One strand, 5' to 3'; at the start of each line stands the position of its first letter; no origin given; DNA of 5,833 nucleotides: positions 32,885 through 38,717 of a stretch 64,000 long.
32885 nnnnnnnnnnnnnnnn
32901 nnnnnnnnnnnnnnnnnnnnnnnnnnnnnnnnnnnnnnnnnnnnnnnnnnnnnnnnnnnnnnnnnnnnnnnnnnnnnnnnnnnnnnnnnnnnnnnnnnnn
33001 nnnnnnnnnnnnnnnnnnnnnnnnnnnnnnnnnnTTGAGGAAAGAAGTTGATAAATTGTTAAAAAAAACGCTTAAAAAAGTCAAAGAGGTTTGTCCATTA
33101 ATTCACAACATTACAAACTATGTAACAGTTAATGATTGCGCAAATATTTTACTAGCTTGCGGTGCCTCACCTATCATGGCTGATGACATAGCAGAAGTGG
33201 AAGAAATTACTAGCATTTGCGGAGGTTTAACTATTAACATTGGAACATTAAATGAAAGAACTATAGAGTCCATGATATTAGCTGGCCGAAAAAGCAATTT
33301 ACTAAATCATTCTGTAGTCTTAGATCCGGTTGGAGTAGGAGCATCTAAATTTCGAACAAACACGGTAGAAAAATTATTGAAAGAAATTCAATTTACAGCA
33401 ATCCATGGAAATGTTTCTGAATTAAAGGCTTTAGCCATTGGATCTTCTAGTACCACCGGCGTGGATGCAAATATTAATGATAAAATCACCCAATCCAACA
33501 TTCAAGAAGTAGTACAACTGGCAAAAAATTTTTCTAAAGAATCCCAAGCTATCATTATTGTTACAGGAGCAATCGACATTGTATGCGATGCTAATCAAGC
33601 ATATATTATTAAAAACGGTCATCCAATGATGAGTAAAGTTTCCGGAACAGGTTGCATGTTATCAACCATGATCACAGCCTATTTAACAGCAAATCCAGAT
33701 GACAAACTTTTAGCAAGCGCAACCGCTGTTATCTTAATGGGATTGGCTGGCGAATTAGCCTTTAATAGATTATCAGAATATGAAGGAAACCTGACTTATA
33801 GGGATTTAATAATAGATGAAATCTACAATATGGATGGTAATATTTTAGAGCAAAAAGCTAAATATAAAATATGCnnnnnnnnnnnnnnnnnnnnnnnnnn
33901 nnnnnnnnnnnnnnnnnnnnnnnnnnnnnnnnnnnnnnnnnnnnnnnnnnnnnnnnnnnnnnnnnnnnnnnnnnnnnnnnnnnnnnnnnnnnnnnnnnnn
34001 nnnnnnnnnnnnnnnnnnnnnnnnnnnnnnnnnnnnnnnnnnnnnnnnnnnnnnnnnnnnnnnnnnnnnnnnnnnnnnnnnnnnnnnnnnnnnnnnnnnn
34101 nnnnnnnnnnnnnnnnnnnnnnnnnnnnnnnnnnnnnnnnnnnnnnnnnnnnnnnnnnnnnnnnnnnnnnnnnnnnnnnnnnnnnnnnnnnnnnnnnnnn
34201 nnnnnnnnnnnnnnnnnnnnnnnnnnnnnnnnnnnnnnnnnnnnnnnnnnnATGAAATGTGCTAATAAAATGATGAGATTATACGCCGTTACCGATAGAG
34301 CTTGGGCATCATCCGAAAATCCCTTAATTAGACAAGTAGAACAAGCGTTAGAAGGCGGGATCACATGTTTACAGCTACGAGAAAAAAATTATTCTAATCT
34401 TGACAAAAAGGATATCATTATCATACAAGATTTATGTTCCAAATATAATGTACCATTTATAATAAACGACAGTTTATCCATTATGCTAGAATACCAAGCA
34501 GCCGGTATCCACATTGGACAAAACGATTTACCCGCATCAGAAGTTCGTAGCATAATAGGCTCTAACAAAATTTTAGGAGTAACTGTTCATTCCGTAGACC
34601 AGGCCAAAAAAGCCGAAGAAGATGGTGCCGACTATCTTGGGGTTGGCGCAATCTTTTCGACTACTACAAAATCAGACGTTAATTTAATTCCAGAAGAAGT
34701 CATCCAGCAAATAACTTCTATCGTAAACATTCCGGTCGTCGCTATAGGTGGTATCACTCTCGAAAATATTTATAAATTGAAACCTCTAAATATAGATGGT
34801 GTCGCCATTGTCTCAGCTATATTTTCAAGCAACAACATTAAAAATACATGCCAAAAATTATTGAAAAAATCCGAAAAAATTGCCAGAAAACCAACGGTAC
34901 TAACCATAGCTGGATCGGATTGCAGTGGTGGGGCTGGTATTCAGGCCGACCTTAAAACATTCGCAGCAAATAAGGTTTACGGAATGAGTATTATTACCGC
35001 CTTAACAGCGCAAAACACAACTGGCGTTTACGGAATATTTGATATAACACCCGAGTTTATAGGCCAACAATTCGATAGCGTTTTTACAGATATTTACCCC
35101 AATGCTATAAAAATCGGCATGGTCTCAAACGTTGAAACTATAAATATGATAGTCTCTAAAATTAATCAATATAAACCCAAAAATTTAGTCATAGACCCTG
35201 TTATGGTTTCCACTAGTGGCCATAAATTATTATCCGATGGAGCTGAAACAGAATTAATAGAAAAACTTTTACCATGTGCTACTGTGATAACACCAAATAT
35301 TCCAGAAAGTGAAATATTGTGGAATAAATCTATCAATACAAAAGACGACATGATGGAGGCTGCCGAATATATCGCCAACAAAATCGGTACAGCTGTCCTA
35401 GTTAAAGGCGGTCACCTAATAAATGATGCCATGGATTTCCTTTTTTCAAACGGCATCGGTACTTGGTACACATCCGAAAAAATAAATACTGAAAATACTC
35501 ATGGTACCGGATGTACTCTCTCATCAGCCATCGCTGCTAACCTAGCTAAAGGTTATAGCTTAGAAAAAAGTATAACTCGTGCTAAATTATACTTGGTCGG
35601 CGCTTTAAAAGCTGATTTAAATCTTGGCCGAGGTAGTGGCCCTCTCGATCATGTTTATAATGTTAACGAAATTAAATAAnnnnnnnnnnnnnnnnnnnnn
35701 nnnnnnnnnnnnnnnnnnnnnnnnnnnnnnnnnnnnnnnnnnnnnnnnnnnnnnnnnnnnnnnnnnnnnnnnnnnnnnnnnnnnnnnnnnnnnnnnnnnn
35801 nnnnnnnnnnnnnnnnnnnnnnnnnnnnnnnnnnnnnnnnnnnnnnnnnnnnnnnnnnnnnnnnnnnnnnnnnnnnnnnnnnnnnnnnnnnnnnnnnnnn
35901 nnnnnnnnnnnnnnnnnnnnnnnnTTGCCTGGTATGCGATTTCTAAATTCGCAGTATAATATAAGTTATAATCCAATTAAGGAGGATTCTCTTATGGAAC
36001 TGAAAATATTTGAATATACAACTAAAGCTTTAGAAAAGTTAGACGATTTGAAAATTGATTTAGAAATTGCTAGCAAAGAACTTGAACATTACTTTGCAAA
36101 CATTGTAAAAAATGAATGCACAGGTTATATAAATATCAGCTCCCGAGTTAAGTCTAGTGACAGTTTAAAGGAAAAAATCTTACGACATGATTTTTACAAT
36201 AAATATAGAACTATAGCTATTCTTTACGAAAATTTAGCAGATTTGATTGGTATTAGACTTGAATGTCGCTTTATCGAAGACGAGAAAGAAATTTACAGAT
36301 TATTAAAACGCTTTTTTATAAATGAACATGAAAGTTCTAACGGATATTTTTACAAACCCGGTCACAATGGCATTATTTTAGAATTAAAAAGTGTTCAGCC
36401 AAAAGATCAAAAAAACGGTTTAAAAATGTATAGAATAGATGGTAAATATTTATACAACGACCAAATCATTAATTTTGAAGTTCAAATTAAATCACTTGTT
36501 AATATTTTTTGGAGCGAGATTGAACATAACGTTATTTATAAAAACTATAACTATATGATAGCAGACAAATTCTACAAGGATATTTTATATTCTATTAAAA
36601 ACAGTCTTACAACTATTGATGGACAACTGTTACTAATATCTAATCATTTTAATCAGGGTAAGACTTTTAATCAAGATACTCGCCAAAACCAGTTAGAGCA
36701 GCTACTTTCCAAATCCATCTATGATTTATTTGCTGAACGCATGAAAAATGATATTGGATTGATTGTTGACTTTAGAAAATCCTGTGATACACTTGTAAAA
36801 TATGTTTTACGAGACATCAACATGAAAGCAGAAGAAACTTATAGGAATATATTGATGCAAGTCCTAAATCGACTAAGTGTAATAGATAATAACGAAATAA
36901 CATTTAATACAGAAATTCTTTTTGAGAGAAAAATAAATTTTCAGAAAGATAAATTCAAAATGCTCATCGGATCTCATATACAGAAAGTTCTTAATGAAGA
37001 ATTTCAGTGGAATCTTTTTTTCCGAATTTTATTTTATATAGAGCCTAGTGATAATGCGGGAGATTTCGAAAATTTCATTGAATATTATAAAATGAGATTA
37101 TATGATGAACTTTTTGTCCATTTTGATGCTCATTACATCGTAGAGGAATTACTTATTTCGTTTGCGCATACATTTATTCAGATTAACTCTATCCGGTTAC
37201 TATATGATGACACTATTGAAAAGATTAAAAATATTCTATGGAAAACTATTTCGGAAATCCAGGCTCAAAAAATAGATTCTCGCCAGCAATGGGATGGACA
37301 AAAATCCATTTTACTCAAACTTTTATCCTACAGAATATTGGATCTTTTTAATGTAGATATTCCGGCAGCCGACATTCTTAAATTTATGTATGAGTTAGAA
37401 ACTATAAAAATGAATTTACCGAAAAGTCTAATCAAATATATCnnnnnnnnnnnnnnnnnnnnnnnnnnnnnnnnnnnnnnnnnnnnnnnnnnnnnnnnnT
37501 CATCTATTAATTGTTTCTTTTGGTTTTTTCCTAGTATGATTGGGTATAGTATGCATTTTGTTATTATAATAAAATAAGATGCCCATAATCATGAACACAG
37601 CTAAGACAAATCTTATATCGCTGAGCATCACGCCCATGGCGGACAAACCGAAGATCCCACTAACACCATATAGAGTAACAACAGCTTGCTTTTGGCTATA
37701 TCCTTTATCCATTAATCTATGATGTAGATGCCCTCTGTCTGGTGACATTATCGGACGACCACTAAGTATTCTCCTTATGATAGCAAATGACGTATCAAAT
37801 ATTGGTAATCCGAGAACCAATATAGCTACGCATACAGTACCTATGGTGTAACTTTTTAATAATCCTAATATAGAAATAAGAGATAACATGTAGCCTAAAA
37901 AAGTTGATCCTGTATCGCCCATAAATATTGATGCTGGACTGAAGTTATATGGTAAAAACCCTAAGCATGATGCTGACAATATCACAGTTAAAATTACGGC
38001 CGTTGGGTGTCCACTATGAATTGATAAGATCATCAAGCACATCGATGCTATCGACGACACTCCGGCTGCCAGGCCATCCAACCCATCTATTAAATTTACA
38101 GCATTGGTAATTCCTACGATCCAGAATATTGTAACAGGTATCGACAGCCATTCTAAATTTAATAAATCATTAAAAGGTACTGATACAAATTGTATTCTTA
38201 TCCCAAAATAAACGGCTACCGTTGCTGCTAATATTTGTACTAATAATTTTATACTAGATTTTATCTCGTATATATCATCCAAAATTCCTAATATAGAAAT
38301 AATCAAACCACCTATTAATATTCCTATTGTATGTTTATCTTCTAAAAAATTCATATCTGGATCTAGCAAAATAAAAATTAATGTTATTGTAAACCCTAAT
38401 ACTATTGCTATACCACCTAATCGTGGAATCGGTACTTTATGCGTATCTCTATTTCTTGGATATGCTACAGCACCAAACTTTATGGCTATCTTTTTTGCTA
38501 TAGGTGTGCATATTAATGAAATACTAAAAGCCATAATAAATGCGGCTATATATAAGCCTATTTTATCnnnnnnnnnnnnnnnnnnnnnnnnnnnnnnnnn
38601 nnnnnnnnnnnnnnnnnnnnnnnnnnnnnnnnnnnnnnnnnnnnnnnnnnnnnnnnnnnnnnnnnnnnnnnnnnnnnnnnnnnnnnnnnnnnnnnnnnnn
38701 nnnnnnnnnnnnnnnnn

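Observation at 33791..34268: Serial duplication pulled apart formerly overlapping thiM and thiE; first and last copies each kept one function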

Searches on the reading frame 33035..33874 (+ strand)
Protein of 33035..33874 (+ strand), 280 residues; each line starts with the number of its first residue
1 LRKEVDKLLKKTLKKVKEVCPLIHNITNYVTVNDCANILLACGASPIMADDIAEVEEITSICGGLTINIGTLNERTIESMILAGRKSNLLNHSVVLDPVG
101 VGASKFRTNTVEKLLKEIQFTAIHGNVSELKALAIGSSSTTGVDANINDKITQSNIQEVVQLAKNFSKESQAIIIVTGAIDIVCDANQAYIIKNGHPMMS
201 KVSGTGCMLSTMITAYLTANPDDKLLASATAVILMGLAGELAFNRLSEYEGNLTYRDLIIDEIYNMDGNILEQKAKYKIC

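Call 10: find_related_loci(query=window:33035-33874:+, collection=genome_contigs, flank=4000)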
Query window:33035-33874:+ (280 aa) in genome_contigs; peptide patterns used: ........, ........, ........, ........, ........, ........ (x = any residue, [..] = any of these).
201 stretches matched a pattern; 120 encode a relative of the query (tblastn E <= 1e-3); the best 80 are kept; 80 distinct loci.
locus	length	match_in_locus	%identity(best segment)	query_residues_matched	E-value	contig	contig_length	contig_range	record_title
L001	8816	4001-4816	62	8-279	8e-116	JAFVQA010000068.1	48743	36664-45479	MAG: Clostridia bacterium isolate RGIG5290 Sheep_Colon-2__c344611, whole genome shotgun sequence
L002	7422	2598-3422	62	6-280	4e-115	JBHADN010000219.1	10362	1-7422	MAG: Catonella sp. isolate Meta-D_MAG_63 Meta-D__342503, whole genome shotgun sequence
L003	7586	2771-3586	63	5-276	4e-114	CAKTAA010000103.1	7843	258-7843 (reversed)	MAG: uncultured Eubacteriales bacterium isolate REFINED_METABAT215_SUBJECT_CONTIGS_1500_ASSEMBLY_K77_MERGED__Pilot_MoBio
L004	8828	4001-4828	61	4-279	1e-113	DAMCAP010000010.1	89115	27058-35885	MAG TPA_asm: Oscillospiraceae bacterium isolate CTOTU49488 NODE_36_length_89115_cov_3.297002, whole genome shotgun seque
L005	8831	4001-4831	58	4-279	2e-110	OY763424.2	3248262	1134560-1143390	MAG: Oscillospiraceae bacterium isolate 2653369c-2d6a-477d-a763-16f58a0da7c0 genome assembly, chromosome: 1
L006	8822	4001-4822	58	6-279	4e-109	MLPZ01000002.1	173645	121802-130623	MAG: Treponema sp. CETP13 contig35, whole genome shotgun sequence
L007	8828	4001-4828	57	4-279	2e-107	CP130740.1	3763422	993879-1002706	Eubacteriaceae bacterium ES2 chromosome, complete genome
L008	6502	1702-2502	61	13-279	4e-107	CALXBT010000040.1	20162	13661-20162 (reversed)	MAG: uncultured Clostridia bacterium isolate E03__bin131 genome assembly, contig: E03__k127_5905476, whole genome shotgu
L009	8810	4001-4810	59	13-279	6e-106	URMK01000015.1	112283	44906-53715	uncultured Lachnospiraceae bacterium isolate UMGS1134 genome assembly, contig: NODE_49_length_112283_cov_12.995892, whol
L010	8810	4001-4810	60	8-276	4e-104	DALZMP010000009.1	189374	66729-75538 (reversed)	MAG TPA_asm: Sedimentibacter sp. isolate CTOTU47533 NODE_16_length_189374_cov_9.364057, whole genome shotgun sequence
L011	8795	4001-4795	59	8-271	2e-103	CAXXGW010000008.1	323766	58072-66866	MAG: Candidatus Limiplasma sp. isolate db580aba-6051-46eb-9fee-97dd4b2959e1 genome assembly, contig: contig_8, whole gen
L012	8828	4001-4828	58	2-276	2e-102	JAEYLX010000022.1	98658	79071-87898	MAG: Bacillota bacterium isolate OH_HFB_53 k127_1690301, whole genome shotgun sequence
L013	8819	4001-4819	56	8-279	8e-102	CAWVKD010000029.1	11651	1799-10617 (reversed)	MAG: Clostridia bacterium isolate metabat2_coassembly_bwa.921 MAG genome assembly, contig: k87_2346971, whole genome sho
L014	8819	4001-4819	57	8-279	2e-101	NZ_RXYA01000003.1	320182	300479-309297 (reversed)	Acetobacterium paludosum strain DSM 8237 NODE_3_length_320182_cov_46.1123, whole genome shotgun sequence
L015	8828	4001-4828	57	2-276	4e-101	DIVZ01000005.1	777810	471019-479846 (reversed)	MAG TPA_asm: Eubacteriaceae bacterium UBA6119 UBA6119_contig_5018, whole genome shotgun sequence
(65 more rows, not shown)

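Call 11: search_protein_families(library=pfam, proteins=[window:33035-33874:+])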
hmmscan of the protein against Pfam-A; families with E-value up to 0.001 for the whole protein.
window:33035-33874:+ (280 aa): 3 families
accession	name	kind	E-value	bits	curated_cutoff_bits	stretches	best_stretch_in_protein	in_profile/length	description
PF02110.20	HK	-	9.3e-69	232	27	1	13-266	1-244/247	Hydroxyethylthiazole kinase family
PF08543.17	Phos_pyr_kin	-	6.4e-08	32.7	27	1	67-220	64-214/246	Phosphomethylpyrimidine kinase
PF01256.23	Carb_kinase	-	6.8e-08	32.7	27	1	155-245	137-226/242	NAD(P)H-hydrate dehydratase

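Call 20: find_homologous_proteins(query=window:33035-33874:+, max_evalue=1e-60)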
Query window:33035-33874:+ (280 aa): 7664 proteins with E <= 1e-60 among 8000 candidates; the best 120 are listed.
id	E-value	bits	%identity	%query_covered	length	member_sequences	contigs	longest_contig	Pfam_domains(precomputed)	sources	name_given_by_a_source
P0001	1.2e-174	597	100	100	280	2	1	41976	PF08543.18,PF01256.23,PF02110.21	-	-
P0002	1.8e-164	563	96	98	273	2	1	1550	PF08543.18,PF01256.23,PF02110.21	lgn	-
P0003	4.5e-116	405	55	92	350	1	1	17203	PF08543.18,PF01256.23,PF02110.21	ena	-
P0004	5.7e-116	405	44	97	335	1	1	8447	PF08543.18,PF01256.23,PF02110.21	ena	-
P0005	1.5e-114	400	66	97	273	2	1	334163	PF01256.23,PF02110.21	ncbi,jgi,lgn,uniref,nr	ncbi:hydroxyethylthiazole kinase [Aminipila sp.]|uniref:hydroxyethylthiazole kinase n=1 Tax=Aminipil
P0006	4.9e-112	392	65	97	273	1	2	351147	PF01256.23,PF02110.21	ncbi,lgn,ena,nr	nr:hydroxyethylthiazole kinase [uncultured Aminipila sp.]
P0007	7.3e-111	388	64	97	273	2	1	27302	PF08543.18,PF01256.23,PF02110.21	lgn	-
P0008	1.3e-110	387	66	96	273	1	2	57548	PF08543.18,PF02110.21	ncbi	-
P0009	3.1e-110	386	64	97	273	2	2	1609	PF01256.23,PF02110.21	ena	-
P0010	3.9e-110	386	64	97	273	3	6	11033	PF08543.18,PF01256.23,PF02110.21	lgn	-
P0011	7.9e-110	385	64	97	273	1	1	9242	PF08543.18,PF01256.23,PF02110.21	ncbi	-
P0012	1.2e-109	384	63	97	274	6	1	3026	PF08543.18,PF01256.23,PF02110.21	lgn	-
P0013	1.4e-109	384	63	97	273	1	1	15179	PF08543.18,PF01256.23,PF02110.21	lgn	-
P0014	2.7e-109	383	63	97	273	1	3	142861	PF08543.18,PF01256.23,PF02110.21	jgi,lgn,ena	-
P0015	3.3e-109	382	62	99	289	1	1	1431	PF08543.18,PF01256.23,PF02110.21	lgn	-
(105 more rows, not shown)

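Call 21: find_encoding_contigs(protein=P0002, flank=6000, max_places=10)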
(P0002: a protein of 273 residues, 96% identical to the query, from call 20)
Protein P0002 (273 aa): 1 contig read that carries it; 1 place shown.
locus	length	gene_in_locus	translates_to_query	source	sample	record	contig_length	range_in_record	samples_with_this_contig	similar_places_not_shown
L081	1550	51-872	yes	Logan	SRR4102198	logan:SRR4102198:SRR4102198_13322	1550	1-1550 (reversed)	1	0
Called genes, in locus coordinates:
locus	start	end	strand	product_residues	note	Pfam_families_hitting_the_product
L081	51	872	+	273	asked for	PF02110:HK, PF08543:Phos_pyr_kin, PF01256:Carb_kinase (weak)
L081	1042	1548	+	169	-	?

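Call 22: find_encoding_contigs(protein=P0001, flank=10000, max_places=10)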
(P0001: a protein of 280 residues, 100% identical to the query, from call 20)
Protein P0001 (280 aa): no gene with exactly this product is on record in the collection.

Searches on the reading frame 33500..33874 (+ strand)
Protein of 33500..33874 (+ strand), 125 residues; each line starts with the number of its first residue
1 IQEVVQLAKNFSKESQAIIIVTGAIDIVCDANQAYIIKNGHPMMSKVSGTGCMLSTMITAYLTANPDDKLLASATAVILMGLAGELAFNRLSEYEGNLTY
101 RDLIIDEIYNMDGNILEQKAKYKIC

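Call 36: find_homologous_proteins(query=window:33500-33874:+, max_evalue=1e-20)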
Query window:33500-33874:+ (125 aa): 36 proteins with E <= 1e-20 among 42 candidates.
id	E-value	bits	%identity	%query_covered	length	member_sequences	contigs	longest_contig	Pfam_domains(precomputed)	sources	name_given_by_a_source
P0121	3.8e-36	142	56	98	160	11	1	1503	PF01256.23,PF02110.21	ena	-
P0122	3.9e-35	139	53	99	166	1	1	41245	PF01256.23,PF02110.21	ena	-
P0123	8.0e-35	138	52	99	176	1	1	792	PF02110.21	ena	-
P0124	1.1e-34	137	54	99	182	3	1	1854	PF02110.21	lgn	-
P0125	1.2e-34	137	54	99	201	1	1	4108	PF08543.18,PF02110.21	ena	-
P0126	3.0e-34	136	52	99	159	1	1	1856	PF01256.23,PF02110.21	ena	-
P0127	5.5e-34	135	57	96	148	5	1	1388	PF01256.23,PF02110.21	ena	-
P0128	5.9e-34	135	53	99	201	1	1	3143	PF08543.18,PF01256.23,PF02110.21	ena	-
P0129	6.4e-34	135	53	99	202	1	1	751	PF01256.23,PF02110.21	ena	-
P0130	8.2e-34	134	56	94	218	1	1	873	PF02110.21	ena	-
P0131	2.6e-33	133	54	99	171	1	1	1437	PF02110.21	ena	-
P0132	2.6e-33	133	56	96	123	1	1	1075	PF01256.23,PF02110.21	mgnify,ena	mgnify:CR=1 FL=1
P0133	3.4e-33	132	53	99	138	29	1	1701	PF01256.23,PF02110.21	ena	-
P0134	3.7e-33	132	52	99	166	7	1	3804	PF01256.23,PF02110.21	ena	-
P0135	2.1e-32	130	52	99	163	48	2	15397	PF01256.23,PF02110.21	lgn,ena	-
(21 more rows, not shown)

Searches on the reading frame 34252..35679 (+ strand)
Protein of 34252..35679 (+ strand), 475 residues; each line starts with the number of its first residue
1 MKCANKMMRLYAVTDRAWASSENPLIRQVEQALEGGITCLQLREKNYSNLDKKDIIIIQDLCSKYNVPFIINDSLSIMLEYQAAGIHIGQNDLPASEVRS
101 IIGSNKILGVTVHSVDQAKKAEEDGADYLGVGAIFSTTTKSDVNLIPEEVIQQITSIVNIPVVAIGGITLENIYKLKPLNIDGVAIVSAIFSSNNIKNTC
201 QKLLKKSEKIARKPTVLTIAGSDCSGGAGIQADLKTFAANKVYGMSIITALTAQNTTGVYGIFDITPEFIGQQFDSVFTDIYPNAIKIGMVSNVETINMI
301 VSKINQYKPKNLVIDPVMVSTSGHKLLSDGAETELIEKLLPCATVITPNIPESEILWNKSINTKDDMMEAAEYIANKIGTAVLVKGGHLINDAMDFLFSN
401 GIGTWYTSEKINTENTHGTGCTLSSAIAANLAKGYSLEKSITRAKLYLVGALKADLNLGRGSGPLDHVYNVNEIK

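Call 11: search_protein_families(library=pfam, proteins=[window:34252-35676:+])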
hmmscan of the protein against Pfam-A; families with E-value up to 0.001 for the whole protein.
window:34252-35676:+ (475 aa): 6 families
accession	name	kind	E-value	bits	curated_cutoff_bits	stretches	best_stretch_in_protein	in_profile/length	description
PF08543.17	Phos_pyr_kin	-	2e-92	309.4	27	1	223-465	1-245/246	Phosphomethylpyrimidine kinase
PF02581.23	TMP-TENI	-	1.8e-58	197.3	27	1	10-190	1-180/180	Thiamine monophosphate synthase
PF00294.29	PfkB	-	6.5e-11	42.5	25.8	1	305-444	152-282/302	pfkB family carbohydrate kinase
PF01256.23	Carb_kinase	-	4.3e-07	30.1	27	1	218-440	3-209/242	NAD(P)H-hydrate dehydratase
PF00977.27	His_biosynth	-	0.00026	20.9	23.6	0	112-192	146-224/228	Histidine biosynthesis protein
PF03060.21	NMO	-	0.00041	20.3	28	1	73-169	104-203/331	Nitronate monooxygenase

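Call 19: find_encoding_contigs(protein=window:34252-35679:+, flank=6000, max_places=10)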
Protein window:34252-35679:+ (475 aa): no gene with exactly this product is on record in the collection.

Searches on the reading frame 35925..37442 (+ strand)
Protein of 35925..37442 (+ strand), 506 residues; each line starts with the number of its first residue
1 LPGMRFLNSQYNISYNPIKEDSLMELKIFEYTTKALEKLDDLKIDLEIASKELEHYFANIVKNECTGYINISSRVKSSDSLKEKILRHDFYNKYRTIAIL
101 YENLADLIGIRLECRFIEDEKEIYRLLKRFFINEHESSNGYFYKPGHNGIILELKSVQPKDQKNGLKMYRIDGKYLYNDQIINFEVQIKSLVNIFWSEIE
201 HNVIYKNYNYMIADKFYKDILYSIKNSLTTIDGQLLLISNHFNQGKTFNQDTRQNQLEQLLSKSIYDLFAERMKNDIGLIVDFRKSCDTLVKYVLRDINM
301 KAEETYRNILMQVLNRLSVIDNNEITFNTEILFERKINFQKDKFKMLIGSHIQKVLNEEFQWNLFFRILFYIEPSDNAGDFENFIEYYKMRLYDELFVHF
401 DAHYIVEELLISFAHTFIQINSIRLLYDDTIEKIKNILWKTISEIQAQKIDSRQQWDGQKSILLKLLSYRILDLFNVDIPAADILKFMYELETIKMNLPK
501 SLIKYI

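Call 11: search_protein_families(library=pfam, proteins=[window:35925-37442:+])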
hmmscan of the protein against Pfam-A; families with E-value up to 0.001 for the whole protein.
window:35925-37442:+ (506 aa): 1 family
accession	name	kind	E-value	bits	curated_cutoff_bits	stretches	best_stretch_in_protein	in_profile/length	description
PF04607.23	RelA_SpoT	-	3.4e-14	53.5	27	1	73-208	1-111/113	Region found in RelA / SpoT proteins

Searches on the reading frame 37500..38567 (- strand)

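Call 27: search_protein_families(library=pfam, proteins=[window:37500-38567:-])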
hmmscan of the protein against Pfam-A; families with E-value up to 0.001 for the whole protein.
window:37500-38567:- (355 aa): 1 family
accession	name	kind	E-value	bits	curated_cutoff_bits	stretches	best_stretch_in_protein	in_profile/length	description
PF00953.26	Glycos_transf_4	-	5.5e-44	150.4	27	1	81-234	2-158/160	Glycosyl transferase family 4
